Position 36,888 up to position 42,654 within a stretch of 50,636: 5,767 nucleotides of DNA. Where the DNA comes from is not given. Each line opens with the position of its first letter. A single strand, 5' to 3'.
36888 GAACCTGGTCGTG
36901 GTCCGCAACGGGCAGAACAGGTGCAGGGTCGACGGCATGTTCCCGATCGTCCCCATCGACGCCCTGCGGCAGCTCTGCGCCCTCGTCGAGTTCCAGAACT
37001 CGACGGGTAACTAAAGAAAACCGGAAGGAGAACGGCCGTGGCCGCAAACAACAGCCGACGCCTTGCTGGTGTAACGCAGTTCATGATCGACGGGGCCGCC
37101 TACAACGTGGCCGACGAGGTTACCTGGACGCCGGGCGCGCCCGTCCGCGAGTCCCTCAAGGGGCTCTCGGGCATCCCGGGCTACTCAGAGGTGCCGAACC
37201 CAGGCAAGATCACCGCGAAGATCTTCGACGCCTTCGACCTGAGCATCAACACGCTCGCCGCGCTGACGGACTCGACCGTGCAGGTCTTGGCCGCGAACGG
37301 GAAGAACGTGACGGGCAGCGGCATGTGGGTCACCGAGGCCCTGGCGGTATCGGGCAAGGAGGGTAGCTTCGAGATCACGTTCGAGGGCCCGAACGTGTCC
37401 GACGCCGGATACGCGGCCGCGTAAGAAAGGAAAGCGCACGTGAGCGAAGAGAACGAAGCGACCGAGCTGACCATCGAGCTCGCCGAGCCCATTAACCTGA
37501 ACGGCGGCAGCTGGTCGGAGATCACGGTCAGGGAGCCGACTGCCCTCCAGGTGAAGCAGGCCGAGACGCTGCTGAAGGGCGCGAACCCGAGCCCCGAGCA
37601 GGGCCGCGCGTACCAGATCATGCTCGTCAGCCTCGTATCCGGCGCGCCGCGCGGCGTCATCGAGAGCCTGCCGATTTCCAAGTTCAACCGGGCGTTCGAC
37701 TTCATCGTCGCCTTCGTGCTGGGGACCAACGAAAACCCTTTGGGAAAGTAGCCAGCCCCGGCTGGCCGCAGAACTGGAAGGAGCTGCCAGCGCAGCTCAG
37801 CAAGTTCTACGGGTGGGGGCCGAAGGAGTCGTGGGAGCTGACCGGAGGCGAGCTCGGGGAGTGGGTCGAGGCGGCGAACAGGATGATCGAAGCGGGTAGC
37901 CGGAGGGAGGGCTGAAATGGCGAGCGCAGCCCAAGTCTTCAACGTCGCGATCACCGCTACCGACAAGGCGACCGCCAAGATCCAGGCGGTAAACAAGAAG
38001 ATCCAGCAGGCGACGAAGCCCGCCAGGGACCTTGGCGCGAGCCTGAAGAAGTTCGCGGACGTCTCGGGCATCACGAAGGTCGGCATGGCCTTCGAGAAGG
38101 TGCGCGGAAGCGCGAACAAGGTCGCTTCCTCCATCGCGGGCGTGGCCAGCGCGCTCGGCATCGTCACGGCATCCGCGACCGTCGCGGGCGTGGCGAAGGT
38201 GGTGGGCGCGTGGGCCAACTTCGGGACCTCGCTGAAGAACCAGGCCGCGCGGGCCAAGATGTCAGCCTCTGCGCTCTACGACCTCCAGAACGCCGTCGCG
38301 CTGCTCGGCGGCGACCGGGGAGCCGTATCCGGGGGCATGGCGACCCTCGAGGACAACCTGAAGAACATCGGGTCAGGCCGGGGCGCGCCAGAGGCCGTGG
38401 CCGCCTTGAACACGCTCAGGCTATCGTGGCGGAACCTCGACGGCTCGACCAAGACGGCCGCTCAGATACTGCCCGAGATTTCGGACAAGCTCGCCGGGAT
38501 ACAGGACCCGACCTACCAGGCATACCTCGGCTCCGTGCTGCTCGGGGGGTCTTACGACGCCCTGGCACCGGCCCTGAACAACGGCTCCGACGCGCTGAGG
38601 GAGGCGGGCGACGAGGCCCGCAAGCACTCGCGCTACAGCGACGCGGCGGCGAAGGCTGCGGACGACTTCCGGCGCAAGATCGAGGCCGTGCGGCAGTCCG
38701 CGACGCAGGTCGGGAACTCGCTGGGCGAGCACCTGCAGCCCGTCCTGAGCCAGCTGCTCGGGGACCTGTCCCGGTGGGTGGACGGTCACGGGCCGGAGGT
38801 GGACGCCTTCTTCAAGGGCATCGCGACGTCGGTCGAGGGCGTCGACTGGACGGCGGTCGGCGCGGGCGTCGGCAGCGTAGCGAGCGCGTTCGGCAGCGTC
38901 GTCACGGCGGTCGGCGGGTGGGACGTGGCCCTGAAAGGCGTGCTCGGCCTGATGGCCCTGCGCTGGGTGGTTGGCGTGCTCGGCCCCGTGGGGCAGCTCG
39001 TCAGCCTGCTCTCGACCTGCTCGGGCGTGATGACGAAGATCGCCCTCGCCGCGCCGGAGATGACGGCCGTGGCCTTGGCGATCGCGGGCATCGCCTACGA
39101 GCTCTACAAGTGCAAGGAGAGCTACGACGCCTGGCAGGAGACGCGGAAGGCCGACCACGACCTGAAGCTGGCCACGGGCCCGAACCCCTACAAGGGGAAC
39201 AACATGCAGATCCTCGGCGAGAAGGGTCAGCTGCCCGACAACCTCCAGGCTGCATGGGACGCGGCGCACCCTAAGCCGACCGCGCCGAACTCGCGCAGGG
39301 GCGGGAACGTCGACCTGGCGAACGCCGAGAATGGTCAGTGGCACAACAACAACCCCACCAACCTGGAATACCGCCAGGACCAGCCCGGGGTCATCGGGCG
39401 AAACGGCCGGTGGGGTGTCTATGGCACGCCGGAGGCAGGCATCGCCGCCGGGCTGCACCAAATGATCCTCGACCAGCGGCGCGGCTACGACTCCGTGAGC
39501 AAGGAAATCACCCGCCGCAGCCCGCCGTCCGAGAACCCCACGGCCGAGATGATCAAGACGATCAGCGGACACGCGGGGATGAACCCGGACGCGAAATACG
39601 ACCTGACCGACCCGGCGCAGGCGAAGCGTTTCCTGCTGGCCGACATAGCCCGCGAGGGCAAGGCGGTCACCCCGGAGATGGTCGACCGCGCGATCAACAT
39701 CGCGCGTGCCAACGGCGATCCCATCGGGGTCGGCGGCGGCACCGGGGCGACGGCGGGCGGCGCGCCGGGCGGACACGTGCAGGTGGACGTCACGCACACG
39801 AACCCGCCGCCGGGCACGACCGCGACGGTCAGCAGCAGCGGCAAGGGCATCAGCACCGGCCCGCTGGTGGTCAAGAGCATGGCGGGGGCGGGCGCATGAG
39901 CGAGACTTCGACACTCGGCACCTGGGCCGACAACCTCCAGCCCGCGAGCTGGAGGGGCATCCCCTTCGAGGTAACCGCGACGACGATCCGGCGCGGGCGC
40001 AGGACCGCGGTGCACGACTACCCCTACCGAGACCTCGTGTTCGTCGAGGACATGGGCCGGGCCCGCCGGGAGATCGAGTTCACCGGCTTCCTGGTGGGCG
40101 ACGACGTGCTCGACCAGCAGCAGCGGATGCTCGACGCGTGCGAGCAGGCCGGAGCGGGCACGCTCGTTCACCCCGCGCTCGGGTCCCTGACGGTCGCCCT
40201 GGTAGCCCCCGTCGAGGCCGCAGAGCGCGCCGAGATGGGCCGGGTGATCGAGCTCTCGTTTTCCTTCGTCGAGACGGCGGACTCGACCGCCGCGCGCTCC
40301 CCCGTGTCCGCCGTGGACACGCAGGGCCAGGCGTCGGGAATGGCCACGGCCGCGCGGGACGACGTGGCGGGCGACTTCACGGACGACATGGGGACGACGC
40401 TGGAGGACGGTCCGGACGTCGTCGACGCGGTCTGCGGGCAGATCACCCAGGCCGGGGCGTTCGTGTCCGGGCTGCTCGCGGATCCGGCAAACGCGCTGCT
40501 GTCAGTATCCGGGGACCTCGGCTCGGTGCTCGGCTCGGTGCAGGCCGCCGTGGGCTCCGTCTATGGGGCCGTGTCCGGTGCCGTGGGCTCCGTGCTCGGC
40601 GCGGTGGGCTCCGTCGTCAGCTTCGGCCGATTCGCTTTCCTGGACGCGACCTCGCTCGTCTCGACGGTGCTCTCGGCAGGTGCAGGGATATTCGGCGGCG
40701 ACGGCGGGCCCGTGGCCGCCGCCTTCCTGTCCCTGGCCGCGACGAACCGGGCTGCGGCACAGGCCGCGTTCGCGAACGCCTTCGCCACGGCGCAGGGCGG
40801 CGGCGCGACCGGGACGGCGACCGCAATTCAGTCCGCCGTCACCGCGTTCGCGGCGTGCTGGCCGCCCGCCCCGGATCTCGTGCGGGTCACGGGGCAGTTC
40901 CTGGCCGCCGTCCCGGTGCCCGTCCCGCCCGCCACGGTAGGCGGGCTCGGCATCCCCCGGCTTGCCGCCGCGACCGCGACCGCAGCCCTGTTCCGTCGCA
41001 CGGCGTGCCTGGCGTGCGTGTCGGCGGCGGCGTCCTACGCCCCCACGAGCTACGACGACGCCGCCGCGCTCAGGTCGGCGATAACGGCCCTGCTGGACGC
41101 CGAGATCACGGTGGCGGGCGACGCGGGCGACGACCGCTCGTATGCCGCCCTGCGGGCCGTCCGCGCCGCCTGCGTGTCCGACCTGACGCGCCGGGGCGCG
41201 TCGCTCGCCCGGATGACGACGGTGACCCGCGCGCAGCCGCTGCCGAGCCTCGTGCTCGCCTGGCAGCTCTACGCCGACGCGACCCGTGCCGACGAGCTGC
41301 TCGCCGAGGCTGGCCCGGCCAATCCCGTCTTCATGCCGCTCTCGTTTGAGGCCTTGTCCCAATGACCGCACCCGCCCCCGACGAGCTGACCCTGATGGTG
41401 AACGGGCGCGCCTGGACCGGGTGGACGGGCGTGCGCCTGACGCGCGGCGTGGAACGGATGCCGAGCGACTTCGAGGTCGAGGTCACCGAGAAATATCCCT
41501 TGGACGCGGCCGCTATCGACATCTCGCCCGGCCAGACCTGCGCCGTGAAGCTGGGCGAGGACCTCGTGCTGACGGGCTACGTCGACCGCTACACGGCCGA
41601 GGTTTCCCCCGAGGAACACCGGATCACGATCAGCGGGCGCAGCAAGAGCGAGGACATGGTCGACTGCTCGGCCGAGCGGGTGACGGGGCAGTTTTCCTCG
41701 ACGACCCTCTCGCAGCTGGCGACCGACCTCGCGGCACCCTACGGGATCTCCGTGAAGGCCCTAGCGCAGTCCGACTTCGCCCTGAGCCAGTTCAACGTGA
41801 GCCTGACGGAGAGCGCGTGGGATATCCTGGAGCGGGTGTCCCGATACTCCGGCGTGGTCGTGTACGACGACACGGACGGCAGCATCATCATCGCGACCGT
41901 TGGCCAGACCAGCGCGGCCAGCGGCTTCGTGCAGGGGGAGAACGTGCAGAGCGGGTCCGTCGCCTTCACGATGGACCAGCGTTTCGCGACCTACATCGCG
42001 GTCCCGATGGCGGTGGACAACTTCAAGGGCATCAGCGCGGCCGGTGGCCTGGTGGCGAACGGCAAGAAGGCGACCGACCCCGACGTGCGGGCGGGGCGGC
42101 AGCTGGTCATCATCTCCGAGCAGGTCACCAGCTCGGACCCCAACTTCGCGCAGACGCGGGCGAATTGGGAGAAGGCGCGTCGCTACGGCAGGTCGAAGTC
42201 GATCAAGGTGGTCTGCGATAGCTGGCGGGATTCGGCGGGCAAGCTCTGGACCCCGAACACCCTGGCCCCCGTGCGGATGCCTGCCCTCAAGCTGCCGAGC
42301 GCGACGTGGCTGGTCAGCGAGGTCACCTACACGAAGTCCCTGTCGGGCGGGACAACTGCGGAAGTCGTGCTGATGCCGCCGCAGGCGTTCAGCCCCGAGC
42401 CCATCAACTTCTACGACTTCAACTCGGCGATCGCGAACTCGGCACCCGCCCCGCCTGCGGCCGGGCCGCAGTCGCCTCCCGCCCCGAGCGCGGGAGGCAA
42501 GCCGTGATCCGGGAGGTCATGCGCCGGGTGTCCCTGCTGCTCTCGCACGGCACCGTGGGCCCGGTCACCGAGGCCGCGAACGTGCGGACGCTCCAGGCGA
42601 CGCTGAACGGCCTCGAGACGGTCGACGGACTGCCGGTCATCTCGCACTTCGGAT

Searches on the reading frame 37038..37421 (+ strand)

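Call 29: search_protein_families(library=phrogs, proteins=[window:37038-37421:+], max_evalue=0.001)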
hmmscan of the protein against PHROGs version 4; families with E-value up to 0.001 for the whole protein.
window:37038-37421:+ (128 aa): 1 family
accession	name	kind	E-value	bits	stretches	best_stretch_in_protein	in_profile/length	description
phrog_185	-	tail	1.4e-18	68.1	1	7-118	3-114/119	tail tube protein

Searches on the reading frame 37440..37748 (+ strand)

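Call 29: search_protein_families(library=phrogs, proteins=[window:37440-37748:+], max_evalue=0.001)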
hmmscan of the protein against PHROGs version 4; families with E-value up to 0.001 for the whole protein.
window:37440-37748:+ (103 aa): 1 family
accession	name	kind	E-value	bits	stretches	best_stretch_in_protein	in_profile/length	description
phrog_166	-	tail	1.6e-09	38.9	1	4-92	106-190/201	tail protein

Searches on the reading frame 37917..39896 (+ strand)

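Call 29: search_protein_families(library=phrogs, proteins=[window:37917-39896:+], max_evalue=0.001)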
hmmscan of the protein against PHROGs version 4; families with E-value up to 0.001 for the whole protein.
window:37917-39896:+ (660 aa): 18 families
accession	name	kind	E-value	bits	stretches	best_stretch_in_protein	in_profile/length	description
phrog_2276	-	tail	6.7e-48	164.9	1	8-580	5-596/673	tail length tape measure protein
phrog_9570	-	tail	7.5e-36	125.3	1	16-410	18-406/689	tail length tape measure protein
phrog_8125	-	tail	7e-28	99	1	11-365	12-345/578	tail length tape measure protein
phrog_2013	-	tail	1.5e-22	81.1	1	15-370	16-331/657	lytic tail protein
phrog_873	-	head and packaging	5.1e-19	69.1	1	477-593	360-484/1277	endolysin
phrog_13338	-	unknown function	6e-18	65.5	1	50-333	11-287/903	-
phrog_1272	-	tail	6e-15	55.1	1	135-397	415-673/1606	tail length tape measure protein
phrog_28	-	tail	3.6e-12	46.7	1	39-398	276-675/1228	tail length tape measure protein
phrog_992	-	head and packaging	5.2e-12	46.2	1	413-569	132-262/764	head protein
phrog_1533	-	tail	6.3e-12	44.9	1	159-408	427-685/1688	tail length tape measure protein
phrog_12278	-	tail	5.4e-10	40.1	1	56-345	13-292/448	tail fiber protein/ lysozyme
phrog_2854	-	tail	7.2e-09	35.9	1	61-328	37-311/855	tail length tape measure protein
phrog_167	-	tail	2.6e-08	33.1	1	16-555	293-656/1555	tail length tape measure protein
phrog_33680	-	unknown function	1.7e-07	30.7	1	67-292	282-508/726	-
phrog_12506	-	tail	2.9e-07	31.2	1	64-252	20-205/218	tail length tape measure protein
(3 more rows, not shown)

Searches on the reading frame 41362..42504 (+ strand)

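Call 29: search_protein_families(library=phrogs, proteins=[window:41362-42504:+], max_evalue=0.001)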
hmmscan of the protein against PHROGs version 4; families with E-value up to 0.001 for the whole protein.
window:41362-42504:+ (381 aa): 5 families
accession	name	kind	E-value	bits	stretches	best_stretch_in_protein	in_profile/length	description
phrog_177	-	tail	1.3e-107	362.2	1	3-349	74-418/623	baseplate hub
phrog_11191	-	unknown function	1.5e-36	126.7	1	7-236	8-233/258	-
phrog_15015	-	unknown function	2.7e-33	115.7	1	8-131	4-126/127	-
phrog_9932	-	unknown function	8.2e-17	62.6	1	237-344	10-114/155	-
phrog_10402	-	unknown function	6e-15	56.6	1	7-77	3-77/89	-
